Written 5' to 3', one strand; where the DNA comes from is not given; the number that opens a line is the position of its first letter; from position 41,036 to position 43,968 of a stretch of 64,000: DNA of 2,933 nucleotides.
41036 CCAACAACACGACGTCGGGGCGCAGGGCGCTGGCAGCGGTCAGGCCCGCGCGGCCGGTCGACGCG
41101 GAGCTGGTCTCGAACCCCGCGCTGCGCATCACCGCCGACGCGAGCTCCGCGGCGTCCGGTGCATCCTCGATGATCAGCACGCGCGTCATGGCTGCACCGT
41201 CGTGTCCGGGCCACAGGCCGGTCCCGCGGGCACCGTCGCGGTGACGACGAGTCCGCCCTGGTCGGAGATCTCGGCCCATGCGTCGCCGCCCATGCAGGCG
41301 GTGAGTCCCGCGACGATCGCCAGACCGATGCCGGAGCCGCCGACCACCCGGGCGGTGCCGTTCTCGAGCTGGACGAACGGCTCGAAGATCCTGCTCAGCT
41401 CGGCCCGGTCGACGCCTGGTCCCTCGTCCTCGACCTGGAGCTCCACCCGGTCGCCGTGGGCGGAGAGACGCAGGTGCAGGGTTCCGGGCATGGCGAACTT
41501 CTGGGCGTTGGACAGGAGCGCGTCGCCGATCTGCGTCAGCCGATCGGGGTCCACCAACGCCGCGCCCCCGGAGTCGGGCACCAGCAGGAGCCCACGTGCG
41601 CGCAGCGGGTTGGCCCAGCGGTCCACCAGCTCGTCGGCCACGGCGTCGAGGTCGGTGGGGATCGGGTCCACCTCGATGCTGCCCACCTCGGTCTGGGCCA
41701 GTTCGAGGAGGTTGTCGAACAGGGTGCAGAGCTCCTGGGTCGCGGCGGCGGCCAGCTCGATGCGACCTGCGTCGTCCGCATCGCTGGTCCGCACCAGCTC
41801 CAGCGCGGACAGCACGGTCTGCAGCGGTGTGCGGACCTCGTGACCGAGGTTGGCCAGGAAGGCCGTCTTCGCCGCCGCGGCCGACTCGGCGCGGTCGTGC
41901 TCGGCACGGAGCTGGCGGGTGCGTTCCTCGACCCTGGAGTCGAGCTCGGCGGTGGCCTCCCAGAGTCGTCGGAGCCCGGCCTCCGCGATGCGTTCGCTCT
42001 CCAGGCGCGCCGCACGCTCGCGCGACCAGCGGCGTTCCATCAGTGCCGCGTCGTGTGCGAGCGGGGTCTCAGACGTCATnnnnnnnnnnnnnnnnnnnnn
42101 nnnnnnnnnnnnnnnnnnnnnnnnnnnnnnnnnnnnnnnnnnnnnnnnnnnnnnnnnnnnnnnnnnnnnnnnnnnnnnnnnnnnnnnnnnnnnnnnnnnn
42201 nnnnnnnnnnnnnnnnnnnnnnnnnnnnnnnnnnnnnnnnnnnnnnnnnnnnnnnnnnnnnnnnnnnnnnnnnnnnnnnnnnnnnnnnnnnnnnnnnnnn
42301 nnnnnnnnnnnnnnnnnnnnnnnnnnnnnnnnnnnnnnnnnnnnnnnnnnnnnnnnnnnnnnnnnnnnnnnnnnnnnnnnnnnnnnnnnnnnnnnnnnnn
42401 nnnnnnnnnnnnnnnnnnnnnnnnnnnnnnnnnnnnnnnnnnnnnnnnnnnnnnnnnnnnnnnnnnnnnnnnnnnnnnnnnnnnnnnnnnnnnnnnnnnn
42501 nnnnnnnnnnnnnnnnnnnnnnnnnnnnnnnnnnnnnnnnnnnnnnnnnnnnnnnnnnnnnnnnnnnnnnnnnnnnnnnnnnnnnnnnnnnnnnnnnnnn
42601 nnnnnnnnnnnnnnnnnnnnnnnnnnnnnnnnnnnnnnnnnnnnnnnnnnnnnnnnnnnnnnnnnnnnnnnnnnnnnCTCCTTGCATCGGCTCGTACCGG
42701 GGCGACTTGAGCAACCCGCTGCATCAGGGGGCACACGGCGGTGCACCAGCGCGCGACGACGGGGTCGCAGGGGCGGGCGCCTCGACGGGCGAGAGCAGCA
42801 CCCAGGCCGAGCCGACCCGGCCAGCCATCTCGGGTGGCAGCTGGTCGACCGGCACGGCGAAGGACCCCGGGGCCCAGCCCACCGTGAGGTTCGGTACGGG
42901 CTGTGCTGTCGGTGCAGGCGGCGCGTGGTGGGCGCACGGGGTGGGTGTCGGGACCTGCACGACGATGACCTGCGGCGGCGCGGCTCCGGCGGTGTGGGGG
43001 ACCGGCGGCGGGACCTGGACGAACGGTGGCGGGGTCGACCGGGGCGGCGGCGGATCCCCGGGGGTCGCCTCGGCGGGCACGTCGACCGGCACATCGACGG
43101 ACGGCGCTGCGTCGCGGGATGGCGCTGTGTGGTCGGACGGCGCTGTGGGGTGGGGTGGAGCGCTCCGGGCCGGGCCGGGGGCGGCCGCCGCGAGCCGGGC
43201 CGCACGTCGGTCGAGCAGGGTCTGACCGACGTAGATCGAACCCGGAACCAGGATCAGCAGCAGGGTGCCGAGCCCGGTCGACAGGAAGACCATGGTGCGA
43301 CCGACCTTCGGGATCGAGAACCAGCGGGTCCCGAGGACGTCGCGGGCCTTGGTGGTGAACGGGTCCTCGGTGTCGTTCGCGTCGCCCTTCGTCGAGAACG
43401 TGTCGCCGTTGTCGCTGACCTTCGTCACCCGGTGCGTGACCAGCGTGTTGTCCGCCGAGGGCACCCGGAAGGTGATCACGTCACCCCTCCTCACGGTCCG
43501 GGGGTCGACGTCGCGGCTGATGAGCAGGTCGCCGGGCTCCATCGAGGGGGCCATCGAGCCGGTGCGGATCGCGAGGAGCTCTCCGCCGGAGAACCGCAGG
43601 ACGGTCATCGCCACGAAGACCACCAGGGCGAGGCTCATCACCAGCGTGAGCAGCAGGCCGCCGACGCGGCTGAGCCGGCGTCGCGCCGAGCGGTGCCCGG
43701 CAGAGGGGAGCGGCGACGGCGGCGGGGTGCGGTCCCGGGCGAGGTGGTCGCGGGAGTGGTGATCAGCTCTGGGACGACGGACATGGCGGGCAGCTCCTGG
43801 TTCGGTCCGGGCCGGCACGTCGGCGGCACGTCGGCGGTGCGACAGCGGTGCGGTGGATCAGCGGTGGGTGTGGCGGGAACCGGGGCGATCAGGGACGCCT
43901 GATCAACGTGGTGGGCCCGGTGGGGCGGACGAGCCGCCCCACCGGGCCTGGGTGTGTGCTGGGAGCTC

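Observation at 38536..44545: H-NOX gas-sensor phosphorelay in operon-like arrangement with SipW and a TasA-like matrix protein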

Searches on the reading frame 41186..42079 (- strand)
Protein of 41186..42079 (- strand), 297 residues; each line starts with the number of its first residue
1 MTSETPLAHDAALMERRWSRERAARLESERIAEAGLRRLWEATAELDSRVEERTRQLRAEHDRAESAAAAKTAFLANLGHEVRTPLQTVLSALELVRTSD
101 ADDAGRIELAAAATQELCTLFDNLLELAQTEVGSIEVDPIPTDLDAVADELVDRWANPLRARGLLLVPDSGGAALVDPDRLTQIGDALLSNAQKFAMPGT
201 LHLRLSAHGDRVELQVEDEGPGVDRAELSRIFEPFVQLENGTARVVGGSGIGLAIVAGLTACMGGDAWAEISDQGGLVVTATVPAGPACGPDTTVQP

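Call 5: search_protein_families(library=pfam, proteins=[window:41186-42079:-], max_evalue=0.01)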
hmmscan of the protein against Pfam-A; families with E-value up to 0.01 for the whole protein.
window:41186-42079:- (297 aa): 4 families
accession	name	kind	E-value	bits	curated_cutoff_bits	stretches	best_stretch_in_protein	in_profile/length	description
PF02518.31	HATPase_c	-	3.6e-22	79.4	26.4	1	177-285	2-109/111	Histidine kinase-, DNA gyrase B-, and HSP90-like ATPase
PF00512.31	HisKA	-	7.3e-09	36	26.9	1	70-131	1-64/66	His Kinase A (phospho-acceptor) domain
PF13581.12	HATPase_c_2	-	0.0017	18.8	27.4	0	191-260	42-109/127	Histidine kinase-like ATPase domain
PF18982.5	JetA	-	0.0092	15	26.2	0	9-104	205-300/434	Wadjet protein JetA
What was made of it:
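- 41186..42079 (-): Soluble HnoK-like histidine kinase (297 aa): about 65 aa of coiled coil, then HisKA and HATPase_c. Its start overlaps the hnoX stop by 11 nt. Call 5.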

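Call 6: search_protein_families(library=ncbifam, proteins=[window:41186-42079:-], max_evalue=0.01)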
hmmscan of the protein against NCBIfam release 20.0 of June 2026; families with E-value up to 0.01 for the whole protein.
window:41186-42079:- (297 aa): 76 families (the best 25 are shown)
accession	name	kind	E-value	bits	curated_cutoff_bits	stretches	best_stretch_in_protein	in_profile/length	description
NF011874.0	PRK15347.1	equivalog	6.1e-39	133.7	852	1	14-269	340-598/921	two component system sensor kinase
TIGR02956.1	TMAO_torS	equivalog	2.2e-36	125.4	676.5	1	45-271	435-668/967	TMAO reductase system sensor histidine kinase/response regulator TorS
NF041947.1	LuxQ_Vibrio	equivalog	4.5e-32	110.9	1200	1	52-280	453-691/843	quorum-sensing autoinducer 2 sensor kinase/phosphatase LuxQ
NF008543.0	PRK11466.1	equivalog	9.4e-32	109.8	982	1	38-271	415-648/914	TMAO reductase system sensor histidine kinase/response regulator TorS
NF033092.0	HK_WalK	equivalog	7.6e-30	104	725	1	68-284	369-593/594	cell wall metabolism sensor histidine kinase WalK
NF007898.0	PRK10604.1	equivalog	6.6e-29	101.3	478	1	62-285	203-423/433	two-component system sensor histidine kinase RstB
NF008099.0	PRK10841.1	equivalog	1.9e-27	95.4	920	1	57-272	456-677/949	two-component system sensor histidine kinase RcsC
NF012163.2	BaeS_SmeS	equivalog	9.8e-27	94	500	1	67-284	236-457/457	sensor histidine kinase efflux regulator BaeS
NF046044.1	PnpS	equivalog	9.2e-26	90.7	400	1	70-267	169-373/390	two-component system histidine kinase PnpS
TIGR02966.1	phoR_proteo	equivalog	2.6e-25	89.2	334.2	1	67-256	110-306/333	phosphate regulon sensor histidine kinase PhoR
NF008318.0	PRK11107.1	equivalog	4.2e-25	88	890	1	59-269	281-502/920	two-component sensor histidine kinase BarA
NF007837.0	PRK10549.1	equivalog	7.7e-25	87.5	603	1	66-285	235-458/466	envelope stress sensor histidine kinase BaeS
NF008302.0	PRK11091.1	equivalog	2.4e-24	85.5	838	1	60-283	272-503/779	aerobic respiration two-component sensor histidine kinase ArcB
NF033091.0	HK_VanS_ACDEFG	equivalog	4.9e-24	84.9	400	1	45-274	48-284/293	vancomycin resistance histidine kinase VanS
NF047874.1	MASE3_PAS_HK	subfamily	1e-23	84.1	560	1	52-270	379-610/655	MASE3 domain-containing sensor histidine kinase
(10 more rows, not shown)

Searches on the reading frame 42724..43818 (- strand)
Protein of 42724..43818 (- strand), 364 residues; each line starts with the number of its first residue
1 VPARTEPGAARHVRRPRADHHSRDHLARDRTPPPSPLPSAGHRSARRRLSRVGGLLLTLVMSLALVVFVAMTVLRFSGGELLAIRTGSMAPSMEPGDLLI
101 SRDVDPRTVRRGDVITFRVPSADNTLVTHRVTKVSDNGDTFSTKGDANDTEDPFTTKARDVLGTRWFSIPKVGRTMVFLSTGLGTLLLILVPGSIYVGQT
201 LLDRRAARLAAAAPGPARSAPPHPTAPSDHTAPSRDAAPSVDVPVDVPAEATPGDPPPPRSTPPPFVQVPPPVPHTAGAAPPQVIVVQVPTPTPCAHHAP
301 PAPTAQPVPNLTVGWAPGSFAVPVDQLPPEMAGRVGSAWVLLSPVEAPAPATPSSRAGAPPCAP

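Call 5: search_protein_families(library=pfam, proteins=[window:42724-43818:-], max_evalue=0.01)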
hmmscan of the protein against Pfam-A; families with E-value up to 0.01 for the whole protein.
window:42724-43818:- (364 aa): 1 family
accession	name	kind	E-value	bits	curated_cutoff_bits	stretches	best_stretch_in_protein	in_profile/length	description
PF10502.14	Peptidase_S26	-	2.3e-06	28.1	22.9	1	62-131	6-77/168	Signal peptidase, peptidase S26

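Call 6: search_protein_families(library=ncbifam, proteins=[window:42724-43818:-], max_evalue=0.01)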
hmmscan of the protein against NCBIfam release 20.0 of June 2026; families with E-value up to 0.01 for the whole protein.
window:42724-43818:- (364 aa): 4 families
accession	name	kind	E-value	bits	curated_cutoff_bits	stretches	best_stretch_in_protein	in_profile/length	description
TIGR02228.1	sigpep_I_arch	equivalog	4.4e-25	88.4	51.85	1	57-200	8-154/158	signal peptidase I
NF046067.1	SigPepSipWBacil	equivalog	3.7e-20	72.3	190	1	56-198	12-159/189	signal peptidase I SipW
TIGR02227.1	sigpep_I_bact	equivalog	7.5e-08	32.4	47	1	62-145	3-86/162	signal peptidase I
TIGR02754.1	sod_Ni_protease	equivalog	0.00023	21.6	63.25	1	86-151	5-70/90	nickel-type superoxide dismutase maturation protease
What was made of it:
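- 42724..43818 (-): SipW-type (archaeal/ER-type) signal peptidase I with a roughly 160-aa proline-rich C-terminal extension. The exact start is uncertain. TIGR02228 88.4 bits against cut-off 51.85; SipW model E 3.7e-20; Peptidase_S26 (calls 5, 6).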
